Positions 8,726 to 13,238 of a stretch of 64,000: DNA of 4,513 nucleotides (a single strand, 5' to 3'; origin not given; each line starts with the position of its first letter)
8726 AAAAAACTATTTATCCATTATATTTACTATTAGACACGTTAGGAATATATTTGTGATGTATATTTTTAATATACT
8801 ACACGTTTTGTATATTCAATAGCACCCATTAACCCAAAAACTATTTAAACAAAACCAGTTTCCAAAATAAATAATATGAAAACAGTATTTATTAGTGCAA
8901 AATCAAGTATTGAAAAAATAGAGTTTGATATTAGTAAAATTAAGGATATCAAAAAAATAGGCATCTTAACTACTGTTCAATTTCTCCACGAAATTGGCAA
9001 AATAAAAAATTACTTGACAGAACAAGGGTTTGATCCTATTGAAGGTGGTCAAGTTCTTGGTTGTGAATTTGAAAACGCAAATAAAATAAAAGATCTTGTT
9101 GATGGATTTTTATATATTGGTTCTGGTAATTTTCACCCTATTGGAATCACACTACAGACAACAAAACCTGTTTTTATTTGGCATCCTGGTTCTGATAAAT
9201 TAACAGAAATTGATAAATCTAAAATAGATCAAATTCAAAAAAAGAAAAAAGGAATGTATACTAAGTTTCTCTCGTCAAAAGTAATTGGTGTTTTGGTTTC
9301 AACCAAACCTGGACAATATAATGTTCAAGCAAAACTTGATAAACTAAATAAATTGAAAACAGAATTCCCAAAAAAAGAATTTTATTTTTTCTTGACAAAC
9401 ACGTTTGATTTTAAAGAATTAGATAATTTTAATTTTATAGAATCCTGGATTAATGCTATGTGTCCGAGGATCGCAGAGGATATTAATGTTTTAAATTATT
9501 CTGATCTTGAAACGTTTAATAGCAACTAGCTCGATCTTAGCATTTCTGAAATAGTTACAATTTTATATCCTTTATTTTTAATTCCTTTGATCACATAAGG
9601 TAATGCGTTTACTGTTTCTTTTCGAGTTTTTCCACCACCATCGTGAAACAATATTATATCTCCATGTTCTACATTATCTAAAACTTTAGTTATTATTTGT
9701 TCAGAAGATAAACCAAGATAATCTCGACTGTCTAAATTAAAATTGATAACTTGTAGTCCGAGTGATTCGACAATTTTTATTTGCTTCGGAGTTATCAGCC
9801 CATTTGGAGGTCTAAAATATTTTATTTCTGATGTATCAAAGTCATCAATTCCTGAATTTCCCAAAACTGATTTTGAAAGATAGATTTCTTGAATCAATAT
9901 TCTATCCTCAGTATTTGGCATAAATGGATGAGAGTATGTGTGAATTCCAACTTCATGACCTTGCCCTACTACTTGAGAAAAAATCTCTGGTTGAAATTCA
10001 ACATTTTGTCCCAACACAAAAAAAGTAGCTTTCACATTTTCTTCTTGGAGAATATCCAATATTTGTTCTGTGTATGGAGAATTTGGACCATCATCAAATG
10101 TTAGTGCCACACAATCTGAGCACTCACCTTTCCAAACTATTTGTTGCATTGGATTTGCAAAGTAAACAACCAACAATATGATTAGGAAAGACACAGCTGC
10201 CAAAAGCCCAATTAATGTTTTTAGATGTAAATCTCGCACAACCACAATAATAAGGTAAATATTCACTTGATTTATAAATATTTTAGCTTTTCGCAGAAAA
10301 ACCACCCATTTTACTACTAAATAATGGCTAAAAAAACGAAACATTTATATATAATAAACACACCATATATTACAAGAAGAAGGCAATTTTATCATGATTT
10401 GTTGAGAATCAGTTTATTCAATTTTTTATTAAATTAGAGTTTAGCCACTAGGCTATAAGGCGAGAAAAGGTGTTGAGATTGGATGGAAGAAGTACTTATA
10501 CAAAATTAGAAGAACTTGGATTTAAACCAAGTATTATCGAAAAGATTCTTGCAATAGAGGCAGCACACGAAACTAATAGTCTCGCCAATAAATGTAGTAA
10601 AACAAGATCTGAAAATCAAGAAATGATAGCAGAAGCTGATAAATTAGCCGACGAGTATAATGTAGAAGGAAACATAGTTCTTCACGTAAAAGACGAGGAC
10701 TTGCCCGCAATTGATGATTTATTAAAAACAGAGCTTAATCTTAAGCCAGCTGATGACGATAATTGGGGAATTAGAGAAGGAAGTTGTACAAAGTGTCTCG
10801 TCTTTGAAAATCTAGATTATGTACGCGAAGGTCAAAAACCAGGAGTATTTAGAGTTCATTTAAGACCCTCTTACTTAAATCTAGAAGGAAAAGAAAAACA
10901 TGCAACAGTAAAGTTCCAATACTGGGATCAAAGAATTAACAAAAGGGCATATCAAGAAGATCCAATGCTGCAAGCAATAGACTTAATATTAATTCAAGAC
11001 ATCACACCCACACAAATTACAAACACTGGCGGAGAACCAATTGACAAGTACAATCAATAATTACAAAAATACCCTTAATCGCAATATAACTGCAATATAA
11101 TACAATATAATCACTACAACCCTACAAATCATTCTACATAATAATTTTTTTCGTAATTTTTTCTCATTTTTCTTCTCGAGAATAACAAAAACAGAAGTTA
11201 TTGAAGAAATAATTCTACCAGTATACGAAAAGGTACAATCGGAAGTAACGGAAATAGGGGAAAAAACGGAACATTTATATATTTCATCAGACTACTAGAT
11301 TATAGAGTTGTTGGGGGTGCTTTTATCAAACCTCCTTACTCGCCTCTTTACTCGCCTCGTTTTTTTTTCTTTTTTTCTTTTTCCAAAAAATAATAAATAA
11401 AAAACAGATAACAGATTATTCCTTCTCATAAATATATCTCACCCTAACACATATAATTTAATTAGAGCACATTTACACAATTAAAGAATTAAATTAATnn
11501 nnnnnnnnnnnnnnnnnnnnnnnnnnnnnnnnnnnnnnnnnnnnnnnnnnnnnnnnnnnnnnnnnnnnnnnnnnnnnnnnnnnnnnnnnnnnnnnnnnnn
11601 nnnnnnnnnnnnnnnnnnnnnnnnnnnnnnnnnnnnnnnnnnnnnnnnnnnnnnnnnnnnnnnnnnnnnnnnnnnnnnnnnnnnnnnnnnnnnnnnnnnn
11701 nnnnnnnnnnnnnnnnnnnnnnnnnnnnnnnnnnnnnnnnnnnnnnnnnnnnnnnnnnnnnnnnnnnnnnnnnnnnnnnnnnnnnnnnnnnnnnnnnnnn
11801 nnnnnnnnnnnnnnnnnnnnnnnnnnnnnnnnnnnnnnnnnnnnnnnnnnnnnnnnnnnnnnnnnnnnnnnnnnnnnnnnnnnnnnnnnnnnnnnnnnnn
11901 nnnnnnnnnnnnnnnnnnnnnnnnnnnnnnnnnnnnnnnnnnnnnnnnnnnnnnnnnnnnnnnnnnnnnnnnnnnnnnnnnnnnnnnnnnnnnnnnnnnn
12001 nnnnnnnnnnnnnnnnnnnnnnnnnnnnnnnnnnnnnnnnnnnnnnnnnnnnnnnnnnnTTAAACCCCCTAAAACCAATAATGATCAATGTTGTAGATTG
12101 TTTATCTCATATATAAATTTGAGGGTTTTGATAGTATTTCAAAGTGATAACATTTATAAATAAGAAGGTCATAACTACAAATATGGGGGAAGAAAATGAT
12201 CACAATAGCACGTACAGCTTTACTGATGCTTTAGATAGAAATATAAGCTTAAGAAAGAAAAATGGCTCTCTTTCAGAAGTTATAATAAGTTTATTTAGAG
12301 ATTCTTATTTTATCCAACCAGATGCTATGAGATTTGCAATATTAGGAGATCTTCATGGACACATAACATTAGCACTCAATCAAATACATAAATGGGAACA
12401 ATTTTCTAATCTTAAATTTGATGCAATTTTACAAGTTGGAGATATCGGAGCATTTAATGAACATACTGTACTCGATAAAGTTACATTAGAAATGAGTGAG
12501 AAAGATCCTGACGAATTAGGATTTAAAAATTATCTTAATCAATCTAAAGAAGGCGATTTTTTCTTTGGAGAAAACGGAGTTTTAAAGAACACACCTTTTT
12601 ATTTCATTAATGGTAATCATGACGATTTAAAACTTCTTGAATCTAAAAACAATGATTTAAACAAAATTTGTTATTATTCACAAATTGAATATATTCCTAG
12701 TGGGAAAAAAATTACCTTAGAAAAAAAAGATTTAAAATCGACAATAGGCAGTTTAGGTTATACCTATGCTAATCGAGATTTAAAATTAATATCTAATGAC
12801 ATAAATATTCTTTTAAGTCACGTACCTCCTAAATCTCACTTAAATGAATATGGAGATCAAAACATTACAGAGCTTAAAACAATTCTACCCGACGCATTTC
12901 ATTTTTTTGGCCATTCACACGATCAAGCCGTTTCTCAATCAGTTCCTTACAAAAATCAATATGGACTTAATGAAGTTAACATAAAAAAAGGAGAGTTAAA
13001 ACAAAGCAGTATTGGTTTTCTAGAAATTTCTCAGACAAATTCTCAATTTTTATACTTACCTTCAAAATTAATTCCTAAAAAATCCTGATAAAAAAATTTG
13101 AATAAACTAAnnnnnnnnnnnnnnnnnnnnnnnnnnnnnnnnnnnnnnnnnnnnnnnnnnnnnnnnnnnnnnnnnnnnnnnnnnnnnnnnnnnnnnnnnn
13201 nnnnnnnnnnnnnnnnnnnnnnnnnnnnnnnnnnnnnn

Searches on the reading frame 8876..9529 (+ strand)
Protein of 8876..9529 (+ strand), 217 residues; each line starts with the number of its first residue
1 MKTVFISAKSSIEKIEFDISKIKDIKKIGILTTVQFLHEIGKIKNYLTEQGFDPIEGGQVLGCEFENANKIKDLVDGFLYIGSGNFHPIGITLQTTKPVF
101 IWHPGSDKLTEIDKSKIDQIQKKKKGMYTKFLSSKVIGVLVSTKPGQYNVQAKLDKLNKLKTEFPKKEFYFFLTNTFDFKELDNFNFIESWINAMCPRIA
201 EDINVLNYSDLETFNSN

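Call 64: search_protein_families(library=pfam, proteins=[window:8876-9529:+], max_evalue=0.001)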
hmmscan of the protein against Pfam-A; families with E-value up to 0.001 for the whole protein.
window:8876-9529:+ (217 aa): 1 family
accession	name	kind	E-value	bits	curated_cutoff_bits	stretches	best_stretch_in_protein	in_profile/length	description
PF01866.22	Diphthamide_syn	-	5.7e-33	115.1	33.2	1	8-202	70-273/302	Putative diphthamide synthesis protein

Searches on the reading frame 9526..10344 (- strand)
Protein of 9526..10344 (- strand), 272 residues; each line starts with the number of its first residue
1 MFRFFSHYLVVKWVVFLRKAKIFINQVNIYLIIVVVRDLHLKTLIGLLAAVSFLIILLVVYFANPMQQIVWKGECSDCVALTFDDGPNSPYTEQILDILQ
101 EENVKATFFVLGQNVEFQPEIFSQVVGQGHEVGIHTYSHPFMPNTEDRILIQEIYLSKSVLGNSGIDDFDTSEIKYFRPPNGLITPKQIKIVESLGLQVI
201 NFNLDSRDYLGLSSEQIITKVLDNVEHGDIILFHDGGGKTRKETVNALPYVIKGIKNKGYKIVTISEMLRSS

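Call 64: search_protein_families(library=pfam, proteins=[window:9526-10344:-], max_evalue=0.001)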
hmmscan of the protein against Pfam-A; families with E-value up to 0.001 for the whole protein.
window:9526-10344:- (272 aa): 2 families
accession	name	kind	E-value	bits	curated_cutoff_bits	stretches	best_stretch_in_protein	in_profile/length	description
PF01522.26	Polysacc_deac_1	-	8.6e-31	106.9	23.1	1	76-199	6-123/124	Polysaccharide deacetylase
PF22159.1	PSMA-like_N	-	0.0001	22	26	0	91-216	62-188/329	Maltose-forming alpha-amylase-like, N-terminal domain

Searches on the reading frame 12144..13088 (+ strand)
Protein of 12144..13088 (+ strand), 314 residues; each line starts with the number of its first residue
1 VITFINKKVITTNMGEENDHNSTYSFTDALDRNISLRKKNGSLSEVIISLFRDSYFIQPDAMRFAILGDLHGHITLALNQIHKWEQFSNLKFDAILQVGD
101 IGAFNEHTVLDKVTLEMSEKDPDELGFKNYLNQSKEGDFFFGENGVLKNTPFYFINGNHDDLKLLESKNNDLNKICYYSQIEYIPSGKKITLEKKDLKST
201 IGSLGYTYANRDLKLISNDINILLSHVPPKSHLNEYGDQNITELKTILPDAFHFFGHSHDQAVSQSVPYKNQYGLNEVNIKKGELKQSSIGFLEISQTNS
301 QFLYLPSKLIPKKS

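Call 3: search_protein_families(library=pfam, proteins=[window:12144-13088:+], max_evalue=0.01)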
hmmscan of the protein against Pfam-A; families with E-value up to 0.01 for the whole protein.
window:12144-13088:+ (314 aa): 2 families
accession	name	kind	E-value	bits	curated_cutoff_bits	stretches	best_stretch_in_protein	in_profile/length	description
PF00149.33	Metallophos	-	5.6e-12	46.9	21.5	1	62-260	1-190/191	Calcineurin-like phosphoesterase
PF12850.12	Metallophos_2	-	8.5e-06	26.3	27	0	62-114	1-49/154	Calcineurin-like phosphoesterase superfamily domain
